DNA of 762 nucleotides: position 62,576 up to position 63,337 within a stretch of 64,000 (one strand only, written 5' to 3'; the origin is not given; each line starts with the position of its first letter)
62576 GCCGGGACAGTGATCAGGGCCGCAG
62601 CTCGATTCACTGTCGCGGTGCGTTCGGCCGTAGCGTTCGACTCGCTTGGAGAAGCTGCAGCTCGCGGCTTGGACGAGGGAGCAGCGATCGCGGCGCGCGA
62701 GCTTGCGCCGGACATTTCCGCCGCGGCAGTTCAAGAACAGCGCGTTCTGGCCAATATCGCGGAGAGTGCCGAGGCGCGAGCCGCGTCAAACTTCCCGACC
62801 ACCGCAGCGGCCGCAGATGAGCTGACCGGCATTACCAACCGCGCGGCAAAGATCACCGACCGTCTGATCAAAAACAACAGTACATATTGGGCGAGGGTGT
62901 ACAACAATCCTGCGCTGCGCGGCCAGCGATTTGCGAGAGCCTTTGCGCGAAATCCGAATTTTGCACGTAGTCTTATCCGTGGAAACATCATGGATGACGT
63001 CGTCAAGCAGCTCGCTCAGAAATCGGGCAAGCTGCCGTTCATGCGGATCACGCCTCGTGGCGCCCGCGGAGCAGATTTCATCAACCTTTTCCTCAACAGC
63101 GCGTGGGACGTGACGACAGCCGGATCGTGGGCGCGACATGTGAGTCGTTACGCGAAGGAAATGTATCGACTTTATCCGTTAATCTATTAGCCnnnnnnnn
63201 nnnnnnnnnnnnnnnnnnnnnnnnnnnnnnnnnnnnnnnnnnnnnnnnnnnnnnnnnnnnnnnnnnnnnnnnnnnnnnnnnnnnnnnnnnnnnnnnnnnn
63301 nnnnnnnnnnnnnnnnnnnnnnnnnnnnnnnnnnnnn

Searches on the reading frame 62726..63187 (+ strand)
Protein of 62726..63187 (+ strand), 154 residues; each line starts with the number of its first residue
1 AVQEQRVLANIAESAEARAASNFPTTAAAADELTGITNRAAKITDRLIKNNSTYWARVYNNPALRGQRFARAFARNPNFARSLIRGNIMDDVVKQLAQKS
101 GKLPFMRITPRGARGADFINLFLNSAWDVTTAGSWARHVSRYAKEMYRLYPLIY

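Call 37: predict_structure(alignment_id=A2)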
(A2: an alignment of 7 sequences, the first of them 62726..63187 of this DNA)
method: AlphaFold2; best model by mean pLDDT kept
length: 154 residues; sequences in the alignment: 7
mean_pLDDT: 60.5   pTM: 0.57
mean pLDDT of the five models: 60.5, 52.7, 51.8, 50.4, 49.5
residues with pLDDT >= 90: 7; 70-90: 47; 50-70: 39; < 50: 61
segments of 3 or more residues with pLDDT < 50: 2-4, 11-25, 115-154
pLDDT, mean of each block of 10 residues (from residue 1): 50 44 48 67 82 87 86 77 70 74 61 48 43 42 41 30
secondary structure, 60 per line:
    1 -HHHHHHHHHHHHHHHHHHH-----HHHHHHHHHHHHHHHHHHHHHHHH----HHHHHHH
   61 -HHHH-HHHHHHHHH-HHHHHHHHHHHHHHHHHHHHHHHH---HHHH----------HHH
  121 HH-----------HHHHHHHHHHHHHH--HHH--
elements in order: H2-20 H26-49 H54-60 H62-65 H67-75 H77-100 H104-107 H118-122 H134-147

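Call 38: search_protein_representatives(alignment_id=A2)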
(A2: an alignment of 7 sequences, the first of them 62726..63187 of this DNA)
Query: 7 sequences, 169 profile positions. Proteins with E-value up to 0.001 (for the whole library): 154; up to 1e-10: 7; up to 1e-30: 6. The best 150 are listed.
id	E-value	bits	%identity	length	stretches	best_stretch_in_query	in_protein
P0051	8.7e-86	302.3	-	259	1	14-169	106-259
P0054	1.3e-85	301.7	-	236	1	6-169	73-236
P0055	9.0e-83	292.5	-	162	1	14-169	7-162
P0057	3.5e-79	280.8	-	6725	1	11-169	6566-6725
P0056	3.0e-68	245.2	-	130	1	41-169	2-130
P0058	6.2e-47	175.8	-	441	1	13-127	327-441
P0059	6.6e-28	113.9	-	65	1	105-169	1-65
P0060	1.6e-10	57.3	-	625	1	9-159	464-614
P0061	2.1e-10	57.0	-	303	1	10-158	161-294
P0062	1.0e-09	54.8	-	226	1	82-159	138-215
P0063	2.1e-09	53.7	-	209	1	86-168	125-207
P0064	5.8e-09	52.3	-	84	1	89-168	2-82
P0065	2.4e-08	50.3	-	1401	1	56-158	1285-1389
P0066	2.8e-08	50.1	-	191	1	82-159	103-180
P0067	4.9e-08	49.3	-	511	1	45-168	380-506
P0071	9.5e-08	48.3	-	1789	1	15-158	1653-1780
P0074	1.4e-07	47.8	-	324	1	49-158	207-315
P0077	2.5e-07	47.0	-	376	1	72-159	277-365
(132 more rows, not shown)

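Call 39: search_protein_families(library=pfam, proteins=[P0060, P0061, P0062, P0063, P0065, P0066, P0067, P0071, P0074, P0077], max_evalue=0.01)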
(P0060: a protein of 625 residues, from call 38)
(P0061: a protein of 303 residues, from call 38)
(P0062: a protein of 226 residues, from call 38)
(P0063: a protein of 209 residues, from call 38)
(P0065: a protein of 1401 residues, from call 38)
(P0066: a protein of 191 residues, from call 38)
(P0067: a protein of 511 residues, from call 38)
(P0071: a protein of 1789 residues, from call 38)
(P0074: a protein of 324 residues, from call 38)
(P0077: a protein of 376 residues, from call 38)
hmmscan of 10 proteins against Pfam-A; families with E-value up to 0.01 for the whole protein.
P0060 (625 aa): 0 families

P0061 (303 aa): 0 families

P0062 (226 aa): 0 families

P0063 (209 aa): 1 family
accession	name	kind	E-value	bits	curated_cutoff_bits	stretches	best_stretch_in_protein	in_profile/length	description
PF20159.5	YidB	-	2.8e-05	24.8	24.3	1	48-155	13-107/132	YidB-like protein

P0065 (1401 aa): 2 families
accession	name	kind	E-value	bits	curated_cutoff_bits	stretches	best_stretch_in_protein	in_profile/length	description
PF05593.20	RHS_repeat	-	2.4e-111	362.8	22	20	179-212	1-34/38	RHS Repeat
PF20148.4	DUF6531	-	6.5e-14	52.5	24.1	1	1-79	4-74/74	Domain of unknown function (DUF6531)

P0066 (191 aa): 0 families

P0067 (511 aa): 0 families

P0071 (1789 aa): 1 family
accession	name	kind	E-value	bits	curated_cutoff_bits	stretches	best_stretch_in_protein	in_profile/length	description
PF05593.20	RHS_repeat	-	2e-28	98.6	22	2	509-542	1-34/38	RHS Repeat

P0074 (324 aa): 0 families

P0077 (376 aa): 0 families

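Call 45: search_solved_structures(query=A4, max_evalue=10, show_alignments=2)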
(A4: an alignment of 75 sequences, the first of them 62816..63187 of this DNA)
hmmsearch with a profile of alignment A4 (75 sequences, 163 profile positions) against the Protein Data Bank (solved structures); distinct sequences matched with E-value up to 10: 7.
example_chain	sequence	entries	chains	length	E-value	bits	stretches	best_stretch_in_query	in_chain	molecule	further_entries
4osz_A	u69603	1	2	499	0.023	17.8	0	59-82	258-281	Hax3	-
7p2y_b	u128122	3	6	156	0.25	14.5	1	16-101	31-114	ATP synthase subunit b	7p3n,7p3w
3f44_A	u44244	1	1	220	0.94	12.6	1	36-90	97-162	putative monooxygenase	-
5y66_A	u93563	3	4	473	2.3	11.4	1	26-106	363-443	Kynurenine 3-monooxygenase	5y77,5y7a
5fn0_A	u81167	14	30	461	2.5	11.3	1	26-106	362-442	KYNURENINE 3-MONOOXYGENASE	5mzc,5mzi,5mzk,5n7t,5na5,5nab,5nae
5x6p_A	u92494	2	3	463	2.5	11.2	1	26-106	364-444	Kynurenine 3-monooxygenase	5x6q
6fox_A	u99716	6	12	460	2.6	11.2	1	26-106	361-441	Kynurenine 3-monooxygenase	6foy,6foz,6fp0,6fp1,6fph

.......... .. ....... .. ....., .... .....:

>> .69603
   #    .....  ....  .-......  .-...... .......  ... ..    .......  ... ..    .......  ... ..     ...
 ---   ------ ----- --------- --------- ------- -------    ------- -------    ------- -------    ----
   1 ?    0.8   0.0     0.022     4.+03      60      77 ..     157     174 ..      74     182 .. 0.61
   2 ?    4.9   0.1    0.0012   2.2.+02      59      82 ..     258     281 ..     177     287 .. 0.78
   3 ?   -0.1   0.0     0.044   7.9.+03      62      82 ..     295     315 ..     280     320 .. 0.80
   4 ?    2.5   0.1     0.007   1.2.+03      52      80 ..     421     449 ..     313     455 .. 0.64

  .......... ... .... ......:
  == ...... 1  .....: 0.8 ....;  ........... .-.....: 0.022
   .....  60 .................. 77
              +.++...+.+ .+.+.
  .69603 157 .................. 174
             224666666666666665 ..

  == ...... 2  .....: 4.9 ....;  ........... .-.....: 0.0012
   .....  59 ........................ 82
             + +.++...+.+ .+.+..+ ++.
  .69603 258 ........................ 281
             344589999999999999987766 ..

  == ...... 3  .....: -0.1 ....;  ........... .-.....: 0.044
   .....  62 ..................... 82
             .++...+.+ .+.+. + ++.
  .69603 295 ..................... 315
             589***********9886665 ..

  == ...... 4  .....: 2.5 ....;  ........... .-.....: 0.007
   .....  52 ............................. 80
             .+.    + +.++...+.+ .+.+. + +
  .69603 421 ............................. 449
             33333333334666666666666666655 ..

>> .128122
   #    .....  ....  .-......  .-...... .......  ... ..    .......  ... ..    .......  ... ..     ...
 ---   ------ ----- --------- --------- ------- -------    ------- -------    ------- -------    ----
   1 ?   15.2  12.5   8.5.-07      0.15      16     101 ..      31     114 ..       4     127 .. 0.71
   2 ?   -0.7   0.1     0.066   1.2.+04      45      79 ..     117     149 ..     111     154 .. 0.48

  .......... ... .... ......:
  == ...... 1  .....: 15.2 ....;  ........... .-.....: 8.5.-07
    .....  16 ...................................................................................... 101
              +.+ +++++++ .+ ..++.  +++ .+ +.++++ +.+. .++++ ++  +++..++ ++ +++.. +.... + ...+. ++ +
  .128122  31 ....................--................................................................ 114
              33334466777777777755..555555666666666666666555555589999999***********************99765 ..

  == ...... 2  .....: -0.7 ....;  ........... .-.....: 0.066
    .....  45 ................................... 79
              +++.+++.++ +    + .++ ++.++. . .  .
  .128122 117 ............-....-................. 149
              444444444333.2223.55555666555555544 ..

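Call 46: find_encoding_contigs(protein=P0062, flank=4000, max_places=3)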
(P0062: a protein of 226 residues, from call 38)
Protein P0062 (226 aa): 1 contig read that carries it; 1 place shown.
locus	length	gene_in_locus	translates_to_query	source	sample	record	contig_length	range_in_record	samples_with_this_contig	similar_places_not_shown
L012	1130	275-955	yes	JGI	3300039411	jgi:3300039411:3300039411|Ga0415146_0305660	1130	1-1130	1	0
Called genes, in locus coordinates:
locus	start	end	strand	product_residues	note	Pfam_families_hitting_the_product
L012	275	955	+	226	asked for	-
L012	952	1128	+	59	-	?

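Call 51: predict_structure(alignment_id=A4)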
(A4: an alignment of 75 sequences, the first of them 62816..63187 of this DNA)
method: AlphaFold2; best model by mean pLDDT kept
length: 124 residues; sequences in the alignment: 75
mean_pLDDT: 89.0   pTM: 0.81
mean pLDDT of the five models: 89.0, 88.6, 88.1, 87.2, 87.1
residues with pLDDT >= 90: 83; 70-90: 29; 50-70: 12; < 50: 0
segments of 3 or more residues with pLDDT < 50: none
pLDDT, mean of each block of 10 residues (from residue 1): 97 91 60 74 88 89 95 94 92 96 95 94 97
secondary structure, 60 per line:
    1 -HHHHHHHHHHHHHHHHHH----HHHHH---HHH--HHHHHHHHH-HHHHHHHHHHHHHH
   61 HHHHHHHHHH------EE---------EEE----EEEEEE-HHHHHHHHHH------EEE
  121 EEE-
elements in order: H2-19 H24-28 H37-45 H47-70 E88-90 E95-100 H102-111 E118-123

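Call 63: fold_search(model_id=the predicted structure, library=pdb)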
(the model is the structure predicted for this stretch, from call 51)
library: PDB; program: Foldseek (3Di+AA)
matches with E <= 10: 56; with E <= 0.001: 0
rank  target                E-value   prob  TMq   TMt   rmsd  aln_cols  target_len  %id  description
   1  2b0d_A                1.4e+00  0.11  0.25  0.15   4.3        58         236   17  EcoRV Restriction Endonuclease/GAATTC/Ca2+ (released 2005-09-27)
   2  2ge5_A                1.6e+00  0.10  0.24  0.16   4.8        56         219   18  EcoRV Restriction Endonuclease C-terminal deletion mutant/GATATC/Ca2+ (released 2006-07-04)
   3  2dq0_A                1.7e+00  0.06  0.23  0.08  28.8       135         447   15  Crystal structure of seryl-tRNA synthetase from Pyrococcus horikoshii complexed with a seryl-adenylate analog (released 2007-06-05)
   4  1stx_A                1.9e+00  0.10  0.25  0.15   4.5        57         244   19  Structure of the K38A mutant of EcoRV bound to cognate DNA and Mn2+ (released 2004-04-06)
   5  1az0_A                2.1e+00  0.09  0.25  0.15   4.6        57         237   19  ECORV ENDONUCLEASE/DNA COMPLEX (released 1998-06-19)
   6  4i0x_A                2.3e+00  0.10  0.21  0.33  10.2        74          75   14  Crystal structure of the Mycobacterum abscessus EsxEF (Mab_3112-Mab_3113) complex (released 2013-01-16)
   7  9i05_Xl               2.6e+00  0.08  0.28  0.11   7.2        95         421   15  Cryo-EM structure of the large subunit of the mitochondrial ribosome from Toxoplasma gondii (released 2025-06-11)
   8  3hyb_A                2.9e+00  0.08  0.23  0.25  11.0        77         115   13  Crystal structure of RbcX from Anabaena, crystal form II (released 2010-01-19)
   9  2wvw_I                3.3e+00  0.07  0.23  0.26  11.0        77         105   13  Cryo-EM structure of the RbcL-RbcX complex (released 2010-01-19)
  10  1b96_A                3.5e+00  0.06  0.25  0.15   4.7        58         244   19  ANALYSIS OF A MUTATIONAL HOT-SPOT IN THE ECORV RESTRICTION ENDONUCLEASE: A CATALYTIC ROLE FOR A MAIN CHAIN CARBONYL GR (released 1999-02-26)
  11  3euh_C                3.5e+00  0.05  0.20  0.14  13.0        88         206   11  Crystal Structure of the MukE-MukF Complex (released 2009-01-20)
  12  4i0x_I                4.0e+00  0.07  0.21  0.33  10.5        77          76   12  Crystal structure of the Mycobacterum abscessus EsxEF (Mab_3112-Mab_3113) complex (released 2013-01-16)
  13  6wa9_H                4.0e+00  0.03  0.16  0.07   9.8        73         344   16  Structure of the Chlamydia pneumoniae CdsV and CdsO protein complex (released 2020-09-30)
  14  4oq2                  4.2e+00  0.08  0.25  0.12   9.1        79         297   11  5hmC specific restriction endonuclease PvuRTs1I (released 2014-03-12)
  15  3r1x_A                4.5e+00  0.04  0.19  0.10   9.2        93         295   15  Crystal structure of 2-oxo-3-deoxygalactonate kinase from Klebsiella pneumoniae (released 2011-04-13)
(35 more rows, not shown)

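Call 69: find_encoding_contigs(protein=P0065, flank=4000, max_places=3)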
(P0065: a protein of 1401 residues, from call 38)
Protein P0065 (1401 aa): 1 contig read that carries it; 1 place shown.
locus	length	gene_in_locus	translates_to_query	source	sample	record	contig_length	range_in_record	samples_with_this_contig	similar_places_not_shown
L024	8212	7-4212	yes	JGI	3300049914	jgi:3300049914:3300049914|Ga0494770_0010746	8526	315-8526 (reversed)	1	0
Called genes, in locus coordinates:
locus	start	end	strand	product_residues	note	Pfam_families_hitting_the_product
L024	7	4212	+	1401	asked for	PF20148:DUF6531, PF25023:TEN_YD-shell, PF05593:RHS_repeat, PF25023:TEN_YD-shell, PF05593:RHS_repeat, PF25023:TEN_YD-shell (weak), PF05593:RHS_repeat, PF25023:TEN_YD-shell, +1 more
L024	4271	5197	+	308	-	PF23894:LD_SV2 (faint), PF00805:Pentapeptide (weak), PF13576:Pentapeptide_3, PF13599:Pentapeptide_4, PF00805:Pentapeptide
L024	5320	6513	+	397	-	-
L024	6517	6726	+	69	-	-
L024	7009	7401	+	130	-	PF13606:Ank_3 (faint), PF12796:Ank_2, PF13637:Ank_4 (weak), PF13857:Ank_5, PF00023:Ank (weak)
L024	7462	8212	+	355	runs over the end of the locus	?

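Call 87: fold_search(model_id=the predicted structure, library=viral)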
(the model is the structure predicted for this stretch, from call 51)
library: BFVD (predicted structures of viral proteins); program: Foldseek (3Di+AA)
matches with E <= 10: 166; with E <= 0.001: 0
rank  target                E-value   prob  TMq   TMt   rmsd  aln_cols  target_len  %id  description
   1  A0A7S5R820            2.7e-01  0.82  0.33  0.26   3.9        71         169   15  Homing endonuclease protein [Rhizobium phage RHph_Y65]
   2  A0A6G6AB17            3.1e-01  0.23  0.34  0.15  15.7       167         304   10  Uncharacterized protein [Borely moumouvirus]
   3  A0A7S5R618            3.5e-01  0.72  0.33  0.21   4.0        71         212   15  (no name in the UniProt tables at hand)
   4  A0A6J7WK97            3.7e-01  0.75  0.33  0.31   3.6        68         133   16  Uncharacterized protein [uncultured Caudovirales phage]
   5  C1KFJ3                4.5e-01  0.13  0.28  0.20  18.5       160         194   11  Uncharacterized protein [Lactobacillus phage Lb338-1]
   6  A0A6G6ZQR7            6.5e-01  0.54  0.37  0.46   4.1        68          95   10  (no name in the UniProt tables at hand)
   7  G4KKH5                7.3e-01  0.33  0.31  0.18   6.9        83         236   13  (no name in the UniProt tables at hand)
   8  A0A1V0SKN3            7.8e-01  0.21  0.24  0.10   7.1        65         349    9  Csr/MutH/archaeal HJR family nuclease [Klosneuvirus KNV1]
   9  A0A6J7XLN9            8.3e-01  0.23  0.28  0.31   4.3        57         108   12  Holliday junction resolvase [uncultured Caudovirales phage]
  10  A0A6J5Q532            8.3e-01  0.23  0.29  0.20   7.3        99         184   12  Uncharacterized protein [uncultured Caudovirales phage]
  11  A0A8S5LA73            8.3e-01  0.18  0.32  0.14  13.4       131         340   16  Endonuclease-like protein [Myoviridae sp. ctPuP5]
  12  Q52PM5                8.3e-01  0.11  0.24  0.24   9.2        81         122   15  Possible NADH dehydrogenase subunit [Xanthomonas phage Xp15]
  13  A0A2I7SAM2            8.9e-01  0.38  0.31  0.12   5.7        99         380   12  (no name in the UniProt tables at hand)
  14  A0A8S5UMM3            8.9e-01  0.33  0.26  0.18   5.7        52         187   13  Endodeoxyribonuclease I [Myoviridae sp. ctCo31]
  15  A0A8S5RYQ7            9.4e-01  0.47  0.34  0.30   4.2        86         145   12  Restriction enzyme [Myoviridae sp. ctNQV2]
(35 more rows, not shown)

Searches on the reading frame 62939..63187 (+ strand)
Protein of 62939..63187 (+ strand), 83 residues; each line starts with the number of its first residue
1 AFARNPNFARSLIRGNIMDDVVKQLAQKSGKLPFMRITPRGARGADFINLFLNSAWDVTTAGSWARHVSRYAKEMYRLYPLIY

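Call 71: find_related_loci(query=A5, collection=genome_contigs, flank=3000)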
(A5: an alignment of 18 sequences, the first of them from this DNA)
Query A5 (83 aa) in genome_contigs; peptide patterns used: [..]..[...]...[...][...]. (x = any residue, [..] = any of these).
36 stretches matched a pattern; 29 encode a relative of the query (tblastn E <= 1e-3); 29 distinct loci.
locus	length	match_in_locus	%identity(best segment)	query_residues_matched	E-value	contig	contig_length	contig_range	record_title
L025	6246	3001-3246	39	1-83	8e-15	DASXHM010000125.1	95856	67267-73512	MAG TPA_asm: Myxococcales bacterium isolate SMAG_U5193 k141_3459860, whole genome shotgun sequence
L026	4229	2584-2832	36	1-83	2e-12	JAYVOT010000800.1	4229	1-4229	MAG: Chthonomonadaceae bacterium isolate GL72_DN_concoct_34 GL72_DN_concoct_34_799, whole genome shotgun sequence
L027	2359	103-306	39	1-71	6e-12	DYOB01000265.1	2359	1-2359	MAG TPA_asm: Borreliella garinii isolate SulCav_GS09_5_48_83 SulCav_GS09_5_72401_length_2359_cov_59_878038, whole genome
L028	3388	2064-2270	36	1-72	2e-9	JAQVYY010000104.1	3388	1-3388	MAG: Bacteroidales bacterium isolate STF2_160 NODE_118387_length_3388_cov_18.496167_Sandtown_F2, whole genome shotgun se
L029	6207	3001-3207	35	1-72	2e-9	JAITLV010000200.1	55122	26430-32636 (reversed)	MAG: Sphingobacterium sp. isolate Pcu381_bin30 k119_305867, whole genome shotgun sequence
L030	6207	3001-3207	35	1-72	3e-9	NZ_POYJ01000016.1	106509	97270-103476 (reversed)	Aquimarina sediminis strain w01 contig16, whole genome shotgun sequence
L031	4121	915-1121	33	4-72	5e-9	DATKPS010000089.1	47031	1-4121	MAG TPA_asm: Candidatus Sulfotelmatobacter sp. isolate SMAG_U14797 k141_1664626, whole genome shotgun sequence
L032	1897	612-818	36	1-72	1e-8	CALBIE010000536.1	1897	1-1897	MAG TPA_asm: uncultured Verrucomicrobiales bacterium isolate ERR2206756_bin.174_CONCOCT_v1.1_MAG genome assembly, contig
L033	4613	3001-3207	35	1-72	2e-8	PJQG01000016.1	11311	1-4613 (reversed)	MAG: Actinobacteria bacterium isolate YU_71_112 NODE_350_length_11322_cov_124_206799, whole genome shotgun sequence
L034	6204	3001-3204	37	7-73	2e-8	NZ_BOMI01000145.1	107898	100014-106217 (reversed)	Paractinoplanes deccanensis strain NBRC 13994 sequence145, whole genome shotgun sequence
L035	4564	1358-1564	32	1-72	2e-8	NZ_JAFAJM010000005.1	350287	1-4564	MAG: Chryseobacterium sp. isolate CP_BE_BS_R2_16 BE_BS_R2_k147_1836877, whole genome shotgun sequence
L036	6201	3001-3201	33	12-77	3e-8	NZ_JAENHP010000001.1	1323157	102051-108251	Paractinoplanes ovalisporus strain LDG1-06 NODE_1_length_1323157_cov_21.436324, whole genome shotgun sequence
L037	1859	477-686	33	1-73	3e-8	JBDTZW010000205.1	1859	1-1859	MAG: Acidobacteriota bacterium isolate cluster4_bin.176 NODE_459779_length_1859_cov_9.379157, whole genome shotgun seque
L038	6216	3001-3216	35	1-71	8e-8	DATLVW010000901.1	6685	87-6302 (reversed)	MAG TPA_asm: Thermoanaerobaculia bacterium isolate SMAG_U13202 k141_408205, whole genome shotgun sequence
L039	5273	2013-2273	33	1-80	7e-8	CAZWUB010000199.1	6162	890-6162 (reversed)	MAG TPA_asm: uncultured Rikenellaceae bacterium isolate SRP192927_co6_466 genome assembly, contig: NODE_35041_length_616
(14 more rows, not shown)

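Call 82: find_homologous_proteins(query=A5, max_evalue=0.001)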
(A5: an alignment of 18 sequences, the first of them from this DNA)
Query A5 (18 sequences) (83 aa, profile of the alignment): 68 proteins with E <= 0.001 among 253 candidates.
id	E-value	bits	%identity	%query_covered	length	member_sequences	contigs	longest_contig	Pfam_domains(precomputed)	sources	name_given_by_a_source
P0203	1.2e-29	120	33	83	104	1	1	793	-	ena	-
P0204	4.9e-29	118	36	98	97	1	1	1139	-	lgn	-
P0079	3.6e-28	115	32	75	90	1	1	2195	-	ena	-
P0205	4.0e-28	115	32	86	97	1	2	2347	-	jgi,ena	-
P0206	6.0e-28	114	30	86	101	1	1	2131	-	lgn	-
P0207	2.3e-26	109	34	86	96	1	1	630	-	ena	-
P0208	2.8e-26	109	34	84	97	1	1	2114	-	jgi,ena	jgi:hypothetical protein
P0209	5.1e-26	108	37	71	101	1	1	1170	-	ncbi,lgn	-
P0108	3.0e-25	106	38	86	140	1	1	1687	-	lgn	-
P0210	3.5e-25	105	31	89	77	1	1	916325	-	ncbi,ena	-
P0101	4.0e-25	105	41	86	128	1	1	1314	-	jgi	jgi:hypothetical protein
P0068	7.7e-25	104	42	87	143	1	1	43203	-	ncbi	-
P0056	8.8e-25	104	65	100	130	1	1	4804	-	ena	-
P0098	1.1e-24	104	32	87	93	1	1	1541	-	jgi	jgi:hypothetical protein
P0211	2.8e-24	102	33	87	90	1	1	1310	-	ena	-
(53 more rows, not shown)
